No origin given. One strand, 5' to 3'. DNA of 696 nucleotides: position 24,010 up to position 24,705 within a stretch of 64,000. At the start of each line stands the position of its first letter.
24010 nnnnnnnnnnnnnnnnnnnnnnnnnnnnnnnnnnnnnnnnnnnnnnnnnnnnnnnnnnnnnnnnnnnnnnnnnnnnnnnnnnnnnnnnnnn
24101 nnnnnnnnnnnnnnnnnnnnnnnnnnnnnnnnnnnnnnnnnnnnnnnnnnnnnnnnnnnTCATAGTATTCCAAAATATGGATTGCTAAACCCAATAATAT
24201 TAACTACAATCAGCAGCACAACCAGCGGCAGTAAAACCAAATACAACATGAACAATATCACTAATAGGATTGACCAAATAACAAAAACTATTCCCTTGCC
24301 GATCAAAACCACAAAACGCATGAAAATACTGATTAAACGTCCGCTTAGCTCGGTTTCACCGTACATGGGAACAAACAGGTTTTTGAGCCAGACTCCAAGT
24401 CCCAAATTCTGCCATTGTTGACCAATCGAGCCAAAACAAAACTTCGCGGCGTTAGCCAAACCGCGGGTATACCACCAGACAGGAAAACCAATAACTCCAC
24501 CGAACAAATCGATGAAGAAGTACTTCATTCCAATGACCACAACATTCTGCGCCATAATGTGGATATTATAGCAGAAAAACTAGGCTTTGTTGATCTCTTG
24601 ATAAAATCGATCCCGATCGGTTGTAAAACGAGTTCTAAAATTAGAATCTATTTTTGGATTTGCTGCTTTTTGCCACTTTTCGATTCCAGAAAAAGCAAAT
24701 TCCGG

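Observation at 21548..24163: ClpB/ClpC-type double-ring AAA+ chaperone with an N-terminal two-helix membrane anchor replacing the usual Clp N-domain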

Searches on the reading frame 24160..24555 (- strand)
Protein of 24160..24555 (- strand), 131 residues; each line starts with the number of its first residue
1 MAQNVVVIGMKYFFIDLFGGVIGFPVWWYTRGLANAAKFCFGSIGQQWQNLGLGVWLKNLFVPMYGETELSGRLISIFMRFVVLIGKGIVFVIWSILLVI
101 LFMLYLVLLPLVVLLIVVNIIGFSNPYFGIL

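Call 7: search_protein_families(library=pfam, proteins=[window:24160-24555:-], max_evalue=10)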
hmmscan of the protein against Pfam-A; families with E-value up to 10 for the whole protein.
window:24160-24555:- (131 aa): 0 families

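Call 55: find_homologous_proteins(query=window:24163-24555:-, max_evalue=0.001)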
Query window:24163-24555:- (131 aa): 111 proteins with E <= 0.001 among 208 candidates.
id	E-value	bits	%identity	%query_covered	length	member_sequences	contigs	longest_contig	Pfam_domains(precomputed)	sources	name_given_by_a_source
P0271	2.1e-69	250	87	100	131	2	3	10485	-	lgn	-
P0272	8.0e-60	219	82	95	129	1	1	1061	-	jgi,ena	-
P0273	2.0e-50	189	75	78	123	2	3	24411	-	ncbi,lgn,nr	ncbi:MAG: hypothetical protein ABIG32_02670 [Candidatus Uhrbacteria bacterium]|nr:hypothetical prote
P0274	3.2e-50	188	75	78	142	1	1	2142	-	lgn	-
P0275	3.4e-50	188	69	95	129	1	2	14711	-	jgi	-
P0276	6.5e-49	184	67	92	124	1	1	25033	-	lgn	-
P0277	3.4e-48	182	68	95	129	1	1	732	-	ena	-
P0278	2.1e-47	179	69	91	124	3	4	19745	-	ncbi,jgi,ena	-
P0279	2.1e-46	176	60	98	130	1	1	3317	-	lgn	-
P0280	3.8e-44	169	60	92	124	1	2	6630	-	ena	-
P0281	7.4e-44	168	59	92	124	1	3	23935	-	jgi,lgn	-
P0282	1.1e-32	131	54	93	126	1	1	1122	-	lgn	-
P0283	2.4e-32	130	52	93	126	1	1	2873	-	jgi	-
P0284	1.9e-30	124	51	93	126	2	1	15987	-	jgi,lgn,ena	-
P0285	1.2e-28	118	51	94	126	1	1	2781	-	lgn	-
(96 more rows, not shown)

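Call 56: search_protein_families(library=ncbifam, proteins=[window:24160-24555:-], max_evalue=0.001)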
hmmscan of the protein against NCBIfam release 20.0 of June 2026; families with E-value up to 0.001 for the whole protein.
window:24160-24555:- (131 aa): 0 families
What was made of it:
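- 24160..24555 (-): Partner gene: a 131-aa helical membrane protein with conserved FPxWWY and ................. motifs. Its stop overlaps the clp start (ATGA). No Pfam or NCBIfam hit (calls 7, 56).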

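Call 68: predict_structure(alignment_id=A4)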
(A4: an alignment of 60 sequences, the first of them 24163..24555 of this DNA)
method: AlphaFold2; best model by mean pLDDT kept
length: 131 residues; sequences in the alignment: 60
mean_pLDDT: 92.5   pTM: 0.73
mean pLDDT of the five models: 92.5, 92.4, 92.0, 90.0, 89.5
residues with pLDDT >= 90: 98; 70-90: 30; 50-70: 3; < 50: 0
segments of 3 or more residues with pLDDT < 50: none
pLDDT, mean of each block of 10 residues (from residue 1): 89 88 91 97 98 97 92 95 98 98 96 90 77 55
secondary structure, 60 per line:
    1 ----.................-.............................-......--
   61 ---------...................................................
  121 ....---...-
elements in order: H5-21 H23-51 H53-58 H70-124

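Call 70: fold_search(model_id=the predicted structure, library=pdb)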
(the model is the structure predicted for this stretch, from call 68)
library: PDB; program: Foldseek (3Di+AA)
matches with E <= 10: 12; with E <= 0.001: 0
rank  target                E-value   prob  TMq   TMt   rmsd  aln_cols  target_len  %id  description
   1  5j9t_D                4.2e+00  0.28  0.45  0.49   7.1       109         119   15  Crystal structure of the NuA4 core complex (released 2016-10-26)
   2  8rq4                  4.5e+00  0.09  0.24  0.04  14.6        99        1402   14  Cryo-em structure of the rat Multidrug resistance-associated protein 2 (rMrp2) in complex with probenecid (released 2024-02-14)
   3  5sv0_I                6.7e+00  0.11  0.31  0.23   7.5       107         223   16  Structure of the ExbB/ExbD complex from E. coli at pH 7.0 (released 2016-09-28)
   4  5sv0_A                6.7e+00  0.09  0.37  0.24  12.4       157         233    9  Structure of the ExbB/ExbD complex from E. coli at pH 7.0 (released 2016-09-28)
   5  9hzx_0                6.7e+00  0.08  0.33  0.25   7.0       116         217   14  280 A SynPspA rod after incubation with EPL (released 2025-08-13)
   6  9fqr_DQ               7.1e+00  0.11  0.35  0.32  10.7       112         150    9  96-nm repeat of axonemal doublet microtubules from bovine sperm (released 2025-03-26)
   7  4o93_C                7.5e+00  0.08  0.26  0.33  20.0        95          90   15  Crystal structure of Thermus thermophilis transhydrogeanse domain II dimer (released 2014-12-31)
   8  9p6i_C                7.9e+00  0.13  0.31  0.25   5.9        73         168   12  Crystal Structure of the Histidine Kinase VC2136 from Vibrio cholerae serotype O1 (released 2025-08-20)
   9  9g3d_A                7.9e+00  0.05  0.24  0.11   9.2       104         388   15  Cryo-EM structure of SbmA in the inward-facing-narrow conformation bound to 2 sybodies (released 2025-07-23)
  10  9ftl_a                8.4e+00  0.18  0.45  0.37   5.1       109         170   10  Asgard ESCRT-IIIB filament structure (released 2025-04-16)
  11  9l76_B                8.9e+00  0.04  0.18  0.22  18.8        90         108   14  Structures and mechanism of the nicotinamide nucleotide transhydrogenase from E. coli (released 2026-01-07)
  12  7vvu_V                9.4e+00  0.07  0.33  0.38  10.6       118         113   10  NuA4 HAT module bound to the nucleosome (released 2022-08-10)
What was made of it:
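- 24160..24555 (-): The AF2 model has pLDDT 92.5 (call 68), and Foldseek against PDB finds no match below E of 4 (call 70).
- The partner has no fold match to any channel (call 70).
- Tried and rejected: Foldseek of the partner model against PDB found nothing below E of 4 (call 70).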
